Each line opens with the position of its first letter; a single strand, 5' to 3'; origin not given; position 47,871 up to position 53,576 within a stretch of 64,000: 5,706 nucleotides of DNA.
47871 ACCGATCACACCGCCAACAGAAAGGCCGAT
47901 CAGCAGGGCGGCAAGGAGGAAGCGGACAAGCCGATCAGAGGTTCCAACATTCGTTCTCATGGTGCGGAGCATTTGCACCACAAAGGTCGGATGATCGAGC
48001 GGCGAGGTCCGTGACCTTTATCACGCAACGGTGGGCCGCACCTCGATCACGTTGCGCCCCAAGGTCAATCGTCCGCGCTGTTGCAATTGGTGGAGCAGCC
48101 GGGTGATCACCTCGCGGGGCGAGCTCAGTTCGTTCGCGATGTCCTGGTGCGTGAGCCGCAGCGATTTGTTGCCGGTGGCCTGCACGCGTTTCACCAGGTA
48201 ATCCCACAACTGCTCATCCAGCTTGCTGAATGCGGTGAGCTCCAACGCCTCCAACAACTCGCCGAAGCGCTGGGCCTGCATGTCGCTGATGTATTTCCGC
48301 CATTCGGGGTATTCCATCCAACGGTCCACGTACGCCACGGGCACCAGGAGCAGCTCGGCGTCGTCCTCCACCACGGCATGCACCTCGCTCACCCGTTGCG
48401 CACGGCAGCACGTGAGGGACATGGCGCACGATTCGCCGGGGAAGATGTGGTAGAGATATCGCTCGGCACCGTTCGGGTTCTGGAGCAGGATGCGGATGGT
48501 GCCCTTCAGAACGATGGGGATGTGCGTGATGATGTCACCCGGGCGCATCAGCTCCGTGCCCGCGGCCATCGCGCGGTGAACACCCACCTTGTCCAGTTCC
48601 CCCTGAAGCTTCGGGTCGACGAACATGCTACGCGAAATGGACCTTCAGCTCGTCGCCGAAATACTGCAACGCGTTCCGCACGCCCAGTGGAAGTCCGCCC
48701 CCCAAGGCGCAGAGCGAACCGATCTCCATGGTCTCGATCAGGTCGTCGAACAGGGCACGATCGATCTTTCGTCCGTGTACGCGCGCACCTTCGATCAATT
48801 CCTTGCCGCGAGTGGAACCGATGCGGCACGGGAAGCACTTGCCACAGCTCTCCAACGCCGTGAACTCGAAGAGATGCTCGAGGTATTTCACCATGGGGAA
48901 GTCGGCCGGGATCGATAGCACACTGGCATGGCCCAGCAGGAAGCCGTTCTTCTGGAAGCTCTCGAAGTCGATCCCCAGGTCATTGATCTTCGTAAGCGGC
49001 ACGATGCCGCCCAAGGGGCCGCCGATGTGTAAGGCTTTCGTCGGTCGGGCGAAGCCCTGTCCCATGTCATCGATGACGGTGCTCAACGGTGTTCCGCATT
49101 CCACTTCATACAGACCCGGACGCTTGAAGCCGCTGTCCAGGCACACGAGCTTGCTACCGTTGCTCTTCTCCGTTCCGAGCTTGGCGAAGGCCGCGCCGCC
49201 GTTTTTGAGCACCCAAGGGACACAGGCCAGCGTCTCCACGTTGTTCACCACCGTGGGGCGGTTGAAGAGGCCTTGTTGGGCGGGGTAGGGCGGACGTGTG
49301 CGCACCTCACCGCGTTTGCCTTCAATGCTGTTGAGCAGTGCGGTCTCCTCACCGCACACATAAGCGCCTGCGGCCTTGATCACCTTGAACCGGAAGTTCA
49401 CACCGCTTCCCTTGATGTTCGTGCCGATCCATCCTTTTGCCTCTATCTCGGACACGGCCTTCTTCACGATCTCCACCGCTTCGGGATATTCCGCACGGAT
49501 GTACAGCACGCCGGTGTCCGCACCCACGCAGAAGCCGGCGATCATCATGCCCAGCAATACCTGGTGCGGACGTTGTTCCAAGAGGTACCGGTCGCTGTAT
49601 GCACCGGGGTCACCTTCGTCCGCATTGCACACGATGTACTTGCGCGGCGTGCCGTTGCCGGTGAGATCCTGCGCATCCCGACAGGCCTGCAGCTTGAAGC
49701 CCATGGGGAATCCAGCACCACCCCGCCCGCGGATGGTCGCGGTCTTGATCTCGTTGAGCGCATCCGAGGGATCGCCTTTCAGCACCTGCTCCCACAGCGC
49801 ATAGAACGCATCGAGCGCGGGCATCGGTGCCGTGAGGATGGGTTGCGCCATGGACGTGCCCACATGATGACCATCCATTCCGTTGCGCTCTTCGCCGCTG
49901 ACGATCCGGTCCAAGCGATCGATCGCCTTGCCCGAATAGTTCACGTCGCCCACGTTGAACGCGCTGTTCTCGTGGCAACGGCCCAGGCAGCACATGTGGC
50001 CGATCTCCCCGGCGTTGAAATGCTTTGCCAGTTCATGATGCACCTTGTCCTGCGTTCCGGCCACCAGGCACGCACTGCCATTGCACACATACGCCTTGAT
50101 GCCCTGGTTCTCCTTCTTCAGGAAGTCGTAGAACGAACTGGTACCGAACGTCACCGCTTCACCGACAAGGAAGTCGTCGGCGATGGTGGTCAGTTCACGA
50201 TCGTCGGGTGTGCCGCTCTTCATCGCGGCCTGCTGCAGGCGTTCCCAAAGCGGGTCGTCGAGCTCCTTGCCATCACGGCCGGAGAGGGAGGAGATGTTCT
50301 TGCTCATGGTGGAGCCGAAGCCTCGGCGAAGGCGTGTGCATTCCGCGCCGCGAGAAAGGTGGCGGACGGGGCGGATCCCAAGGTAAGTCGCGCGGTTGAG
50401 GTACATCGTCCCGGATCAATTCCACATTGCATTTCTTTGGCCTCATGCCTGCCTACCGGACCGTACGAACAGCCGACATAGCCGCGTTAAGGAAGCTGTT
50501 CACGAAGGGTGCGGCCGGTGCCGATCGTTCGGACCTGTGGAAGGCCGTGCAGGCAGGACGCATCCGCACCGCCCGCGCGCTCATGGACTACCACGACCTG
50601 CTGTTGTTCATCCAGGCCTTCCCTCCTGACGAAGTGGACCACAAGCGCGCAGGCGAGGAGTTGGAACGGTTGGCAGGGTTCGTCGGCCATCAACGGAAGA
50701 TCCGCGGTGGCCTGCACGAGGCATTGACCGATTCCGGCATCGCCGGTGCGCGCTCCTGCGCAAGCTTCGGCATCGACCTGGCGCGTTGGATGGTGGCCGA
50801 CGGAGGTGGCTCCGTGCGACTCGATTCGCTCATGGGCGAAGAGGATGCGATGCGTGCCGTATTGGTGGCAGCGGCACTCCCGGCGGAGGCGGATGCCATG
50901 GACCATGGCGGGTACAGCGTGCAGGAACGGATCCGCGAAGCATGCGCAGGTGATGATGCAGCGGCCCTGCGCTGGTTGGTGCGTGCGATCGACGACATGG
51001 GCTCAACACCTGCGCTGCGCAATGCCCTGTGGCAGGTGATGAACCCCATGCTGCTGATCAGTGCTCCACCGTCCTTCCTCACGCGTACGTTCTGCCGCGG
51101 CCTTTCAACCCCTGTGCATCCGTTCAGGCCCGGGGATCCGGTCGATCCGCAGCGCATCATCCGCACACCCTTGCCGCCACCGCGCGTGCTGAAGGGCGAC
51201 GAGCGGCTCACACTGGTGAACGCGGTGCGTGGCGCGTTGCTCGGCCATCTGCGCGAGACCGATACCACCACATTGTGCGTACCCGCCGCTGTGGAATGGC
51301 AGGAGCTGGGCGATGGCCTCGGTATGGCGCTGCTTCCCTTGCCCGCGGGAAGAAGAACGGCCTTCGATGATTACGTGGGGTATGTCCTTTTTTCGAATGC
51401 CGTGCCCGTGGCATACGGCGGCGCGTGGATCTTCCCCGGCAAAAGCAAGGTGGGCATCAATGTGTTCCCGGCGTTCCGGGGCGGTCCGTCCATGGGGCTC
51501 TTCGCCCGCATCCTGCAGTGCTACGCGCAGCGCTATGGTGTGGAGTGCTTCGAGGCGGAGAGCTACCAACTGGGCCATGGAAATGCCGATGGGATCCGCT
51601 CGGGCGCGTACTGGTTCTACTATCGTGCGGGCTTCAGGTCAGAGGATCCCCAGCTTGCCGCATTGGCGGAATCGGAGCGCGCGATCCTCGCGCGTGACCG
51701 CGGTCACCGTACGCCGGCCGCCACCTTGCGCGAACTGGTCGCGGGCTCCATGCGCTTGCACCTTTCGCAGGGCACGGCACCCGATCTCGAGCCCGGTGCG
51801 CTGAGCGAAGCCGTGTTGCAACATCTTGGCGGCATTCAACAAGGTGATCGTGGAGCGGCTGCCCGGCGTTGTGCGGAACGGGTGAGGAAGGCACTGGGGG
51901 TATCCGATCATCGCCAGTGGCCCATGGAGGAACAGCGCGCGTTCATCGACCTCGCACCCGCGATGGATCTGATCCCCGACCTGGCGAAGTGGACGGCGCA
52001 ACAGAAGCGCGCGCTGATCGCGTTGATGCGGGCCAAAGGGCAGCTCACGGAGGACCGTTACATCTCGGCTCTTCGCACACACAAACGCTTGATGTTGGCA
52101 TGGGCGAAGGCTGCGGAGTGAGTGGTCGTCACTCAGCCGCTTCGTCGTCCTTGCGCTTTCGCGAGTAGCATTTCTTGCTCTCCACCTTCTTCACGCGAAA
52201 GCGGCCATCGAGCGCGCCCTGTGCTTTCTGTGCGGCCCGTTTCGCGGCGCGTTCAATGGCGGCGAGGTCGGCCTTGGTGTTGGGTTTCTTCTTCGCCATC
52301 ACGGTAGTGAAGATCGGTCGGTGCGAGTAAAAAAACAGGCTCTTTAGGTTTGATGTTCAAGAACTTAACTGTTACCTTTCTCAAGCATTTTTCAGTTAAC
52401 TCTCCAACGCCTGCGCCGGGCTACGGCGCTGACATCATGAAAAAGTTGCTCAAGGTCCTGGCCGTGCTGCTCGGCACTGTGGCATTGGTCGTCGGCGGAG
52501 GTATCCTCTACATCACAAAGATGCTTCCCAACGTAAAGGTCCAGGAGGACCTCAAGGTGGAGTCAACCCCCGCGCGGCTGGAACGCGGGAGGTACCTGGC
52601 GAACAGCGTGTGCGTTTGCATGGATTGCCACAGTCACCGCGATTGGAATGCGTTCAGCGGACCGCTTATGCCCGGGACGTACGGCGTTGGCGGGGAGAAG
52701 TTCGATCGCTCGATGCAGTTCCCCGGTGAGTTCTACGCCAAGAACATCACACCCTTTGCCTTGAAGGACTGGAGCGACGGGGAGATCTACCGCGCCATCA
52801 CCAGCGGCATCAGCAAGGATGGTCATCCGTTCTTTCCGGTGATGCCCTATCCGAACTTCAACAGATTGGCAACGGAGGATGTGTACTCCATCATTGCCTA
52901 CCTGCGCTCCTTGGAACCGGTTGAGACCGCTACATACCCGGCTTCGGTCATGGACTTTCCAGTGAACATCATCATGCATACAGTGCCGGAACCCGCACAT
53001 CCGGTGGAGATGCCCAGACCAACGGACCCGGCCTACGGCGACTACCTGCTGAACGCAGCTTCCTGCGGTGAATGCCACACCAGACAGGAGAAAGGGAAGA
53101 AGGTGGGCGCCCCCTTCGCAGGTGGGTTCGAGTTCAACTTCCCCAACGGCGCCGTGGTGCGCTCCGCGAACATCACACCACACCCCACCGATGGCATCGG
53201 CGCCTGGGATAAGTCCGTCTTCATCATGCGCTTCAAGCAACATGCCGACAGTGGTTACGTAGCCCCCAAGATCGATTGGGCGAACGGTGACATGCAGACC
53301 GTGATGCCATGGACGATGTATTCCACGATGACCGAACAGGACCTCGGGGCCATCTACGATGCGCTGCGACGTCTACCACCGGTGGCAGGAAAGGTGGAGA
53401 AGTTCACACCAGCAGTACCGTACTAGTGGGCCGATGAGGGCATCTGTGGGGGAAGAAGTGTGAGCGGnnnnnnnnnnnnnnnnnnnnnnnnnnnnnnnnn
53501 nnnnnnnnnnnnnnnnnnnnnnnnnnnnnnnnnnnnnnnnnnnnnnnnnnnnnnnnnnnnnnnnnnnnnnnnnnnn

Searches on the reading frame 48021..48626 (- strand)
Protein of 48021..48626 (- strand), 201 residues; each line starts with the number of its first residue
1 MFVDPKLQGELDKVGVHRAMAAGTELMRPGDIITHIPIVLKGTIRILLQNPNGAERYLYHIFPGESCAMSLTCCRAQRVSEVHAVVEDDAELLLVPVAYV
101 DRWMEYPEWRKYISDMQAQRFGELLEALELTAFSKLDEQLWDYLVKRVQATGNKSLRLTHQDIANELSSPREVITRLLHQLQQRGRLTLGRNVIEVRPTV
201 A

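Call 87: search_protein_families(library=pfam, proteins=[window:48021-48626:-], max_evalue=0.001)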
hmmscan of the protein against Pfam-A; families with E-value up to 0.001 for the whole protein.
window:48021-48626:- (201 aa): 3 families
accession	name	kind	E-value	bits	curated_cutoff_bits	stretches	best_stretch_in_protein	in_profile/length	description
PF13545.12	HTH_Crp_2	-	3.5e-09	36.9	27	1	140-196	3-61/70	Crp-like helix-turn-helix domain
PF00027.35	cNMP_binding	-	2e-08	34.5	27.5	1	19-104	3-86/89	Cyclic nucleotide-binding domain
PF00325.26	Crp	-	1.3e-06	28.4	21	1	156-185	1-30/32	Bacterial regulatory proteins, crp family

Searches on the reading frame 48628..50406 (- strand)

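Call 4: search_protein_families(library=pfam, proteins=[window:48628-50406:-], max_evalue=0.01)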
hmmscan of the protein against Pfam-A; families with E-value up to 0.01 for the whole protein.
window:48628-50406:- (592 aa): 3 families
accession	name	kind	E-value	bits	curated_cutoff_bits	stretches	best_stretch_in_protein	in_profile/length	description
PF01512.22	Complex1_51K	-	5.4e-44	150.1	31.2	1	220-397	1-149/150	Nuo51 FMN-binding domain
PF10589.14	NADH_4Fe-4S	-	3.3e-18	65.8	23.5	1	509-590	3-85/85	NADH-ubiquinone oxidoreductase-F iron-sulfur binding region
PF01257.25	2Fe-2S_thioredx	-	0.00019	21.8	24.8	1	57-169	19-141/145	Thioredoxin-like [2Fe-2S] ferredoxin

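Call 5: search_protein_families(library=ncbifam, proteins=[window:48628-50406:-], max_evalue=0.01)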
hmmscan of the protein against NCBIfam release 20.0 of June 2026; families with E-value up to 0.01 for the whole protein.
window:48628-50406:- (592 aa): 9 families
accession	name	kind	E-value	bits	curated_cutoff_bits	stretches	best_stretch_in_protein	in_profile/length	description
TIGR01959.1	nuoF_fam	equivalog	2e-107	359.1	558.65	1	202-590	23-409/410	NADH-quinone oxidoreductase subunit NuoF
NF010120.0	PRK13596.1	equivalog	5e-80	269.2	389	1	207-587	34-413/433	NADH-quinone oxidoreductase subunit NuoF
NF008436.0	PRK11278.1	equivalog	3.5e-77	260.2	749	1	211-588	46-423/448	NADH-quinone oxidoreductase subunit NuoF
NF003454.1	PRK05035.1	equivalog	9.2e-13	47.5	345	1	205-468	115-336/556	electron transport complex subunit RsxC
TIGR01945.1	rnfC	subfamily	1.8e-12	46.5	245.95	1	212-468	120-333/435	RnfABCDGE type electron transport complex subunit C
TIGR04481.1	PR_assoc_PrdC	equivalog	9.4e-10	37.8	490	1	214-407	74-233/425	proline reductase-associated electron transfer protein PrdC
NF005747.0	PRK07571.1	equivalog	3.1e-05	23.7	224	1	50-130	36-116/173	bidirectional hydrogenase complex protein HoxE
NF005722.0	PRK07539.1-2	equivalog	0.00018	21.6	141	1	57-169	31-153/157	NADH-quinone oxidoreductase subunit NuoE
TIGR01958.1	nuoE_fam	subfamily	0.0084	16.3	142.4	0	57-169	22-144/148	NADH-quinone oxidoreductase subunit NuoE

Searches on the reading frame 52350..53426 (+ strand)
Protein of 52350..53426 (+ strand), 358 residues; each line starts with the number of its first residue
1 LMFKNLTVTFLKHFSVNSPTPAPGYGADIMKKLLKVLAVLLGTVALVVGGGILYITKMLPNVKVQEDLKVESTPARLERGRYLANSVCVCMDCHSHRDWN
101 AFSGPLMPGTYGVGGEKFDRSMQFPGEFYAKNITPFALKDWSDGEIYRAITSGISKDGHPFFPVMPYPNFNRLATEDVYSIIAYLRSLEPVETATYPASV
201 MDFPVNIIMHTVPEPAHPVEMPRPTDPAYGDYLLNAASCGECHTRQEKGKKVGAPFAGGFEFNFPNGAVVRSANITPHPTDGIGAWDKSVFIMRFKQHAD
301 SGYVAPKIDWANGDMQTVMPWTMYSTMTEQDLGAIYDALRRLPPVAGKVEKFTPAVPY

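Call 4: search_protein_families(library=pfam, proteins=[window:52350-53426:+], max_evalue=0.01)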
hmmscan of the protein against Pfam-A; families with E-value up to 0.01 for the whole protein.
window:52350-53426:+ (358 aa): 2 families
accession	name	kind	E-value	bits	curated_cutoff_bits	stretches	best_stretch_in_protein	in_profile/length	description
PF00034.26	Cytochrom_C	-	2.5e-05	25.9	21.3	0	230-336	4-83/90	Cytochrome c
PF13442.11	Cytochrome_CBB3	-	0.0091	16.7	27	0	76-185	2-68/68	Cytochrome C oxidase, cbb3-type, subunit III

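Call 5: search_protein_families(library=ncbifam, proteins=[window:52350-53426:+], max_evalue=0.01)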
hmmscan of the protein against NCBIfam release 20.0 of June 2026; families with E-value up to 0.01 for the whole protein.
window:52350-53426:+ (358 aa): 2 families
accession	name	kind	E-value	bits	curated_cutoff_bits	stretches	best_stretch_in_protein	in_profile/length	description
NF050122.1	bc1_QcrC_actin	exception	0.0007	19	200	0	39-114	8-73/253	cytochrome bc1 complex diheme cytochrome c subunit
TIGR02603.1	CxxCH_TIGR02603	domain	0.0042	17.1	68.15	0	236-254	11-29/134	putative heme-binding domain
